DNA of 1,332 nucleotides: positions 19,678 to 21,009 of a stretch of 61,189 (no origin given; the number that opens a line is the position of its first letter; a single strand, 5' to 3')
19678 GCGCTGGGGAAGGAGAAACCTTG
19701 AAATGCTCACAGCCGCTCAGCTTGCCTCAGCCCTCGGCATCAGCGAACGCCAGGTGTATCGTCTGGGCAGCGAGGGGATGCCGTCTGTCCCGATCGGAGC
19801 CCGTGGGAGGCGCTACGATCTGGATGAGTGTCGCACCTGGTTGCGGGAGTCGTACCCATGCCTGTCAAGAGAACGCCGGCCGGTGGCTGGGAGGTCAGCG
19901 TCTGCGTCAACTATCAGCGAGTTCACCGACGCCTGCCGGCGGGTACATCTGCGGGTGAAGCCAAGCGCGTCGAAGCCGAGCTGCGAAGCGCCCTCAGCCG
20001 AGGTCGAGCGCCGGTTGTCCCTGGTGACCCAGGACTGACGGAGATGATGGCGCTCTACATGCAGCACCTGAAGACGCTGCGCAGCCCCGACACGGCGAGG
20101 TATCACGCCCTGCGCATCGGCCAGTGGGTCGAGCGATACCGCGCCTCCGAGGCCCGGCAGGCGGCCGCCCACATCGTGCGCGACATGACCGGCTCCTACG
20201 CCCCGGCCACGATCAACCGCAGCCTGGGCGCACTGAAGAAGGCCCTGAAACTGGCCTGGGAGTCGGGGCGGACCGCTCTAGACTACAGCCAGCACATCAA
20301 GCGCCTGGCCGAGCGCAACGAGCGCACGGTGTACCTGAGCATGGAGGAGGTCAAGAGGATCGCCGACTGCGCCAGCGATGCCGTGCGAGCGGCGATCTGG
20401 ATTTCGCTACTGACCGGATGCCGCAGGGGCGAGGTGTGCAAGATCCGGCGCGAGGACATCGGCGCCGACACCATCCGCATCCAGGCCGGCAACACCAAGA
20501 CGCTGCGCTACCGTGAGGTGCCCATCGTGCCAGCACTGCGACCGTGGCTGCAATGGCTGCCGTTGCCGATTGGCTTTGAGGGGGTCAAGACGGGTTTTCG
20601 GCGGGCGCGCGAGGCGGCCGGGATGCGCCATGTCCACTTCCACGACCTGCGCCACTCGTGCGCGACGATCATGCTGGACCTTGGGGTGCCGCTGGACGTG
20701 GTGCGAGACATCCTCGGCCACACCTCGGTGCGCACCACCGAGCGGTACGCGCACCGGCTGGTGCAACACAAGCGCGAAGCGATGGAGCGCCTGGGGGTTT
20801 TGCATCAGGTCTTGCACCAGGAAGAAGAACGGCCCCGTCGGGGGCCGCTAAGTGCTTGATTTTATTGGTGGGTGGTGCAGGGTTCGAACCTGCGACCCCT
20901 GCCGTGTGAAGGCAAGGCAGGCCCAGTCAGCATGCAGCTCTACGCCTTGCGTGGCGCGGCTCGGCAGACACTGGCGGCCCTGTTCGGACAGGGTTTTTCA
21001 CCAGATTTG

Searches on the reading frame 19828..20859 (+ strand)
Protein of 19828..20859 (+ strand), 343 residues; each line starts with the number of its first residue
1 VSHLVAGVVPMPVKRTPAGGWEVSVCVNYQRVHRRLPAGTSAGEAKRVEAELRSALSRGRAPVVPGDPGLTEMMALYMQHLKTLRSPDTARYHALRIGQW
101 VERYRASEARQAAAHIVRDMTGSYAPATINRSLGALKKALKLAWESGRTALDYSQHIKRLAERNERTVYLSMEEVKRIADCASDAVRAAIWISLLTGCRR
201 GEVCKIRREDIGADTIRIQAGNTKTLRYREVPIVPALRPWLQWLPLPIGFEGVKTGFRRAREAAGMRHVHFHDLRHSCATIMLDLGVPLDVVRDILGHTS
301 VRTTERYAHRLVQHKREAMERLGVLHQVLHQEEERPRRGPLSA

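Call 118: search_protein_families(library=pfam, max_evalue=0.01, proteins=[window:19828-20859:+])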
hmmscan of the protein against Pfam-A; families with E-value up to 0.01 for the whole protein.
window:19828-20859:+ (343 aa): 1 family
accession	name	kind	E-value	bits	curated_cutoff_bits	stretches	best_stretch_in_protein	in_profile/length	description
PF00589.27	Phage_integrase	-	3.5e-24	85.9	27.1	2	252-313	109-171/172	Phage integrase family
